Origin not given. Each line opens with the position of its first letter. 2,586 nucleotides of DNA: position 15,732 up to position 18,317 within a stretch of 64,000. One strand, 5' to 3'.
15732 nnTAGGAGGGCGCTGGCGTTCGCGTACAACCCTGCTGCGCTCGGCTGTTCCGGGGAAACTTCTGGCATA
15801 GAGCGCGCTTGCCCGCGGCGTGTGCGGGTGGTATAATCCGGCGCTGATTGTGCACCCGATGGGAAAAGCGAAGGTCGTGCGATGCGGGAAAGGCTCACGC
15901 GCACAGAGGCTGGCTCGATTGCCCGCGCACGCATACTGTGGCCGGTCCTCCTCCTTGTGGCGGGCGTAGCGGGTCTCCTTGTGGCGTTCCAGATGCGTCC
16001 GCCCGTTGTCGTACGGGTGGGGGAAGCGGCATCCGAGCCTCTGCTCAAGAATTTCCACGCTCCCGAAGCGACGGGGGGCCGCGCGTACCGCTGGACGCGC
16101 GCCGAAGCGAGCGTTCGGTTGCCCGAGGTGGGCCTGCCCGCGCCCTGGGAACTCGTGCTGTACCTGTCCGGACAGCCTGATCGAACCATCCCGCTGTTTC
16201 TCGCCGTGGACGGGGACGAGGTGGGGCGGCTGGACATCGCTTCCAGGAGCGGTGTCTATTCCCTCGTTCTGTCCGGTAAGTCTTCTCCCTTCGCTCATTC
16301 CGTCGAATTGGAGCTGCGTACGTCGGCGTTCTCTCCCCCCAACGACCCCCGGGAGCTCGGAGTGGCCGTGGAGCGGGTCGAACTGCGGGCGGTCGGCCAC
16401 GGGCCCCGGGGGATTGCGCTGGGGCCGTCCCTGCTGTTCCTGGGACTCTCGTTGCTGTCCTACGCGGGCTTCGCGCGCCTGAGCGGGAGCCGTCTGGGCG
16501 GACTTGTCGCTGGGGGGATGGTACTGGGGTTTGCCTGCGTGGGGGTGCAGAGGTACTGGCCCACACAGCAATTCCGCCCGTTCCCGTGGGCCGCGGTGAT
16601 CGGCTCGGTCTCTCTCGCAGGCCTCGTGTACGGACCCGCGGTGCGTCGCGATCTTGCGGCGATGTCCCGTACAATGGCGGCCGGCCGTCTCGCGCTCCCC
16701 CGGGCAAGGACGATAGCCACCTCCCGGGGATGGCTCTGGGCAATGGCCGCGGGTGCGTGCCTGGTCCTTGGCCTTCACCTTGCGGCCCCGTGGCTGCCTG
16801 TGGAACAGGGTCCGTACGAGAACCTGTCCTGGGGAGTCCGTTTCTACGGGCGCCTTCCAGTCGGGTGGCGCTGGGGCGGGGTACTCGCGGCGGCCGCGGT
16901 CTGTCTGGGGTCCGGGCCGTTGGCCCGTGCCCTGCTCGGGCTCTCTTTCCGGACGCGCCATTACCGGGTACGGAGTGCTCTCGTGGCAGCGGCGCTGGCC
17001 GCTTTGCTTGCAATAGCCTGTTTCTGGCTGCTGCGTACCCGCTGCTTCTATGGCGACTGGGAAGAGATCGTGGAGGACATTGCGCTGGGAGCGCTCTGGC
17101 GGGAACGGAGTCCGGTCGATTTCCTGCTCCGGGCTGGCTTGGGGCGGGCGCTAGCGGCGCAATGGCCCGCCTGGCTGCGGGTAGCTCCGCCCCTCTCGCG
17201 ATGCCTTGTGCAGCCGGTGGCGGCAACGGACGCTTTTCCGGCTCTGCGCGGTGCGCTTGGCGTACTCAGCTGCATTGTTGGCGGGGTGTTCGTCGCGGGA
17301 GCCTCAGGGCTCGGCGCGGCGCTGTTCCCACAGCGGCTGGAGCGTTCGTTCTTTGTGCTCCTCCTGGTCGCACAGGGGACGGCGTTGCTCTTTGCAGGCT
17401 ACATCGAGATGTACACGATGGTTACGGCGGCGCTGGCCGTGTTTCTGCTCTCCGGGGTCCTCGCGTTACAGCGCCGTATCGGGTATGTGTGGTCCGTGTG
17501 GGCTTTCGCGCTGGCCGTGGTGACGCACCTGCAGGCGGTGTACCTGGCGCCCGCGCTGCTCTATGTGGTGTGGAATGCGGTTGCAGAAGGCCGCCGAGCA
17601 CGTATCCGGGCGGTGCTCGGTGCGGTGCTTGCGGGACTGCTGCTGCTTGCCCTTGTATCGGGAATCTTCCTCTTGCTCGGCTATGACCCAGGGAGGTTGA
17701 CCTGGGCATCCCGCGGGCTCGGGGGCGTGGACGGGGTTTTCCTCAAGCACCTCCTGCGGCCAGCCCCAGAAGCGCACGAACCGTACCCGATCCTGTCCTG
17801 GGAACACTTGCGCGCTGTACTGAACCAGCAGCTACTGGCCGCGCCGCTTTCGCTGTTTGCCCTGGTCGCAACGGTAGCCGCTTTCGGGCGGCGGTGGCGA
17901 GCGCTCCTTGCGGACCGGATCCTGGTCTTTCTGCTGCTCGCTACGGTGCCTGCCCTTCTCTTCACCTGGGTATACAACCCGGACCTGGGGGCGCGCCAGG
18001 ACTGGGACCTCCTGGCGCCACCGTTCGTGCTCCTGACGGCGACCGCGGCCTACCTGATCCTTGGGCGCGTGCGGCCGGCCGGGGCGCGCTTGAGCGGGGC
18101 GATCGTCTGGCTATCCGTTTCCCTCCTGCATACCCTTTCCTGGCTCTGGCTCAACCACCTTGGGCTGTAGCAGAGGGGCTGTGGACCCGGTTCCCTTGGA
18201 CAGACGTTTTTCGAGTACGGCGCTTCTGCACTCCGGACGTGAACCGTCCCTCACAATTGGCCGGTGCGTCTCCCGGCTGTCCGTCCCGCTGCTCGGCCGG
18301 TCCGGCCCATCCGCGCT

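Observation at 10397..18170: Candidate undescribed envelope-glycan assembly locus with two paralogous giant membrane proteins sharing an N-terminal extracytoplasmic module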

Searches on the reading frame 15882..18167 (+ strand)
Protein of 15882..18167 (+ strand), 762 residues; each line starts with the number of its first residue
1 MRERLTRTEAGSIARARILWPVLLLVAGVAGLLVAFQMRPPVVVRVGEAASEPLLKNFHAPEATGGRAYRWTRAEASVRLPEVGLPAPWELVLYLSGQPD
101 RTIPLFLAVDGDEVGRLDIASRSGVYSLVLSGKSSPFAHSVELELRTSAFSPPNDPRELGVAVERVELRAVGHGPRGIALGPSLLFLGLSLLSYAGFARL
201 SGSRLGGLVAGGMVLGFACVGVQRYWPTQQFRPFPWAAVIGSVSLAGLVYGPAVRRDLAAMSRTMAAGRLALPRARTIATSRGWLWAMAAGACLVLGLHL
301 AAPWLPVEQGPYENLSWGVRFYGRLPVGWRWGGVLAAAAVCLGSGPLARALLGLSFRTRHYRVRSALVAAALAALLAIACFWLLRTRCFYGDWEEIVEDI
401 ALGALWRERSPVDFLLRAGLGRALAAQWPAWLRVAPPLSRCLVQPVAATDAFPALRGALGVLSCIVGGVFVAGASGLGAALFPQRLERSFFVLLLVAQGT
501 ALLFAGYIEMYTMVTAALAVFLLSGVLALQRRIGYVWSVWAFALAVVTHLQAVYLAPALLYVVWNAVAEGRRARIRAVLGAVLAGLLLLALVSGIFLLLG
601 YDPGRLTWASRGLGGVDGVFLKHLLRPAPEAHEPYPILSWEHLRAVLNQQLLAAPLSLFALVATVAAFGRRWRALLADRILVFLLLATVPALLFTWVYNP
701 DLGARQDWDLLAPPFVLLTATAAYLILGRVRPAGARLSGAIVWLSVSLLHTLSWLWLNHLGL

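Call 8: search_protein_families(library=pfam, proteins=[window:15882-18167:+], max_evalue=0.1)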
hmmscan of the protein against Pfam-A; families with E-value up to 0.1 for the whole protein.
window:15882-18167:+ (762 aa): 0 families

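Call 9: search_protein_families(library=ncbifam, proteins=[window:15882-18167:+], max_evalue=1)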
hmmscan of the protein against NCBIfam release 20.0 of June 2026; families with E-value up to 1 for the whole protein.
window:15882-18167:+ (762 aa): 0 families

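Call 11: search_solved_structures(query=window:15882-18167:+, max_evalue=10)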
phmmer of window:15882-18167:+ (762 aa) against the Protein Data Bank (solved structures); distinct sequences matched with E-value up to 10: 0.

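Call 13: find_homologous_proteins(query=window:15882-18167:+)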
Query window:15882-18167:+ (762 aa): 5 proteins with E <= 0.001 among 8000 candidates.
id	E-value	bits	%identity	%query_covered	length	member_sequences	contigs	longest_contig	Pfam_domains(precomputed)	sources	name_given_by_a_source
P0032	0.0e+0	1650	100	100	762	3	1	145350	-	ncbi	-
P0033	0.0e+0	1266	78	100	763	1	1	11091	-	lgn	-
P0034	1.1e-272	925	62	98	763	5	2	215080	-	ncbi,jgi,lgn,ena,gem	-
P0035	2.7e-25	107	40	15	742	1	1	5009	-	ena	-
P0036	2.9e-4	38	29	58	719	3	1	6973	PF13431.13,PF23914.2,PF13414.13,PF13176.13,PF13428.13,PF13374.13,PF14559.13,PF00515.35,PF12895.14,PF13424.13,PF21033.5,PF13432.13,PF13181.13,PF07719.24,PF13174.13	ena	-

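Call 19: find_homologous_proteins(query=A2)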
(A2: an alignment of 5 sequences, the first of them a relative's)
Query A2 (5 sequences) (762 aa, profile of the alignment): 7 proteins with E <= 0.001 among 8000 candidates.
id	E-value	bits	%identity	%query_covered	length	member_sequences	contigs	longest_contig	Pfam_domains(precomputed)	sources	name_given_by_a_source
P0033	0.0e+0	1320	78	100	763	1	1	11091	-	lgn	-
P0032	0.0e+0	1314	100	100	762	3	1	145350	-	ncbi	-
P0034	0.0e+0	1291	62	98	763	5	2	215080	-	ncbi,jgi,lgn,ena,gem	-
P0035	1.3e-276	938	40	15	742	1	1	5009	-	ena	-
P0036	4.6e-143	497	29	58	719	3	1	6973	PF13431.13,PF23914.2,PF13414.13,PF13176.13,PF13428.13,PF13374.13,PF14559.13,PF00515.35,PF12895.14,PF13424.13,PF21033.5,PF13432.13,PF13181.13,PF07719.24,PF13174.13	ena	-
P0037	5.7e-11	60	31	18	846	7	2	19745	PF13231.13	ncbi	-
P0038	4.0e-5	41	25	22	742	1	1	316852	-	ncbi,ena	-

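Call 24: find_encoding_contigs(protein=P0034, flank=10000, max_places=2)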
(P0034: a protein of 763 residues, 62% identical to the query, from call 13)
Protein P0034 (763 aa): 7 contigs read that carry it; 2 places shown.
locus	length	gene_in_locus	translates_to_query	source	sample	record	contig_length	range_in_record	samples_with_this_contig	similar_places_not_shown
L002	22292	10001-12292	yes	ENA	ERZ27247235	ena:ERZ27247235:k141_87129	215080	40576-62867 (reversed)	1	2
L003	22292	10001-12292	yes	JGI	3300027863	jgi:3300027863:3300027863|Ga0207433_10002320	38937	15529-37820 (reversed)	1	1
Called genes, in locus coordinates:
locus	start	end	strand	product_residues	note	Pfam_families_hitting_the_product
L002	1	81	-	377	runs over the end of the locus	PF01380:SIS (weak), PF10432:bact-PGI_C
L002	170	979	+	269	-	PF00142:Fer4_NifH (weak), PF01656:CbiA, PF02374:ArsA_ATPase (weak), PF09140:MipZ (weak), PF10609:ParA, PF13614:AAA_31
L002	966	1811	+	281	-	PF02195:ParB_N, PF17762:HTH_ParB, PF23552:ParB_C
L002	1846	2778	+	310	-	PF01116:F_bP_aldolase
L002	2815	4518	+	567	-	PF03065:Glyco_hydro_57, PF09210:BE_C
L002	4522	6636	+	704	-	-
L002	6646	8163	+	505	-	PF09852:DUF2079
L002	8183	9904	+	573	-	-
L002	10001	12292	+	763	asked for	-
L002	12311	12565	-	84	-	PF03776:MinE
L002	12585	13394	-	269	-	PF00142:Fer4_NifH (weak), PF01656:CbiA, PF06564:CBP_BcsQ, PF09140:MipZ, PF10609:ParA, PF13614:AAA_31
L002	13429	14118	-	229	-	PF05209:MinC_N, PF22642:MinC_N_1, PF03775:MinC_C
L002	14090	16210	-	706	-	PF03717:PBP_dimer, PF00905:Transpeptidase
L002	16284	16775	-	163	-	PF04093:MreD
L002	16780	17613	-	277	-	PF04085:MreC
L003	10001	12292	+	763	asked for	-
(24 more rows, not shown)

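Call 28: find_encoding_contigs(protein=P0037, flank=10000, max_places=2)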
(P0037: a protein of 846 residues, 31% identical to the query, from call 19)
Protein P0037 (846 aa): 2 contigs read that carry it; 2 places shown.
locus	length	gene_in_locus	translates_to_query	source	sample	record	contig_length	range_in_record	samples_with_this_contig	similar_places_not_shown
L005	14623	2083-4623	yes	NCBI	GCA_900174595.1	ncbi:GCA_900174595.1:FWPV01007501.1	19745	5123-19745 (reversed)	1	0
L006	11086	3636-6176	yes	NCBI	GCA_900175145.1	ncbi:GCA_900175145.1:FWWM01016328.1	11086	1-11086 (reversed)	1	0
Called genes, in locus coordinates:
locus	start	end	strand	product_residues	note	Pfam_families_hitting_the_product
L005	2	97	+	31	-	?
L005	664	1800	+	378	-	PF03979:Sigma70_r1_1, PF08281:Sigma70_r4_2 (faint), PF00140:Sigma70_r1_2, PF04542:Sigma70_r2, PF04539:Sigma70_r3, PF04545:Sigma70_r4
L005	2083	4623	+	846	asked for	PF13231:PMT_2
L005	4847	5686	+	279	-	PF21948:LplA-B_cat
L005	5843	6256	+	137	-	PF03733:YccF (faint)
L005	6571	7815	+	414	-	PF00144:Beta-lactamase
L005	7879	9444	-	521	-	PF00171:Aldedh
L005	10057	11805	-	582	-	PF17899:Peptidase_M61_N, PF05299:Peptidase_M61, PF13180:PDZ_2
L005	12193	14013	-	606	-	-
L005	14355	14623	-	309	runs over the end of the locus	PF01497:Peripla_BP_2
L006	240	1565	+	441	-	PF01609:DDE_Tnp_1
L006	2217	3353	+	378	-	PF03979:Sigma70_r1_1, PF08281:Sigma70_r4_2 (faint), PF00140:Sigma70_r1_2, PF04542:Sigma70_r2, PF04539:Sigma70_r3, PF04545:Sigma70_r4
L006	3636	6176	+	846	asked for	PF13231:PMT_2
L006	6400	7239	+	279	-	PF21948:LplA-B_cat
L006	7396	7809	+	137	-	PF03733:YccF (faint)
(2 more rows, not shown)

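Call 31: predict_structure(alignment_id=A2)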
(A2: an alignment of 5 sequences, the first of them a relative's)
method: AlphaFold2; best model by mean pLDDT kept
length: 762 residues; sequences in the alignment: 5
mean_pLDDT: 52.3   pTM: 0.53
mean pLDDT of the five models: 52.3, 50.5, 48.6, 48.2, 45.2
residues with pLDDT >= 90: 0; 70-90: 110; 50-70: 305; < 50: 347
segments of 3 or more residues with pLDDT < 50: 31-87, 132-141, 146-161, 171-184, 219-279, 306-322, 354-410, 424-457, 504-510, 596-638, 697-712, 757-762
pLDDT, mean of each block of 10 residues (from residue 1): 53 53 54 39 34 31 26 41 47 55 57 59 55 45 49 43 50 34 50 55 55 53 37 35 39 37 40 41 70 73 53 42 54 69 69 46 36 39 33 44 45 54 45 33 31 45 61 71 69 69 46 70 86 80 73 76 70 64 63 49 34 32 39 44 53 60 66 77 80 53 37 57 67 68 67 50 35
secondary structure, 60 per line:
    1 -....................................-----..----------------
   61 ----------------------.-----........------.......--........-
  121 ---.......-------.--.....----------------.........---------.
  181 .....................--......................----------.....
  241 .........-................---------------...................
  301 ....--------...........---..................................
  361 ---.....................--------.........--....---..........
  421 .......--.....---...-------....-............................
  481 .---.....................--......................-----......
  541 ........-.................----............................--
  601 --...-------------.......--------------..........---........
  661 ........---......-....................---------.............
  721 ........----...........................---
elements in order (helices of 4 or more, strands of 3 or more residues): H2-37 E89-96 E103-109 E112-119 E124-130 E141-145 E162-170 H180-201 H204-225 H236-249 H251-266 H282-304 H313-323 H327-360 H364-384 H393-401 H404-407 H411-427 H430-434 H448-451 H453-481 H485-505 H508-529 H535-548 H550-566 H571-598 H619-625 H640-649 H653-668 H672-677 H679-698 H708-728 H733-759

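Call 33: search_protein_representatives(alignment_id=A2)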
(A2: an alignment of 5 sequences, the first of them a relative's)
Query: 5 sequences, 763 profile positions. Proteins with E-value up to 0.001 (for the whole library): 3881; up to 1e-10: 2423; up to 1e-30: 324. The best 150 are listed.
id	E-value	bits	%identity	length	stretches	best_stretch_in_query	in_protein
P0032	0.0e+00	1313.6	-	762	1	1-763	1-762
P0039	1.8e-148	512.9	-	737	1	19-760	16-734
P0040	3.0e-141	489.1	-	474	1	292-763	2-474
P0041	1.6e-91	324.6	-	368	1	377-760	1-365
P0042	1.0e-81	292.2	-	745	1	25-763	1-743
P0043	7.0e-81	289.4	-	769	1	14-759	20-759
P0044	1.2e-78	282.1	-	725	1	289-760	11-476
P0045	1.3e-75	272.0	-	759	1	26-762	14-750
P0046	2.4e-66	241.4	-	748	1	24-763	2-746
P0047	9.7e-65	236.1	-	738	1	15-760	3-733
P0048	2.3e-64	234.8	-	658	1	280-760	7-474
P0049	1.7e-63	231.9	-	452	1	287-760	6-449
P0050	1.9e-63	231.8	-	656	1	284-760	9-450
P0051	3.2e-63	231.0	-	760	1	281-759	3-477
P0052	3.2e-61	224.4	-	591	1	285-760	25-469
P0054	3.2e-60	221.1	-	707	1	288-760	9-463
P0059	4.3e-58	214.1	-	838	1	314-760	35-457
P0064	3.6e-56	207.7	-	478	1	281-762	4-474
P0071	1.8e-54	202.1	-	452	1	290-760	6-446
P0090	2.2e-51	191.9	-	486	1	289-760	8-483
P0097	1.0e-49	186.4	-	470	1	291-761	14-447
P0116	3.6e-48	181.3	-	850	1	283-760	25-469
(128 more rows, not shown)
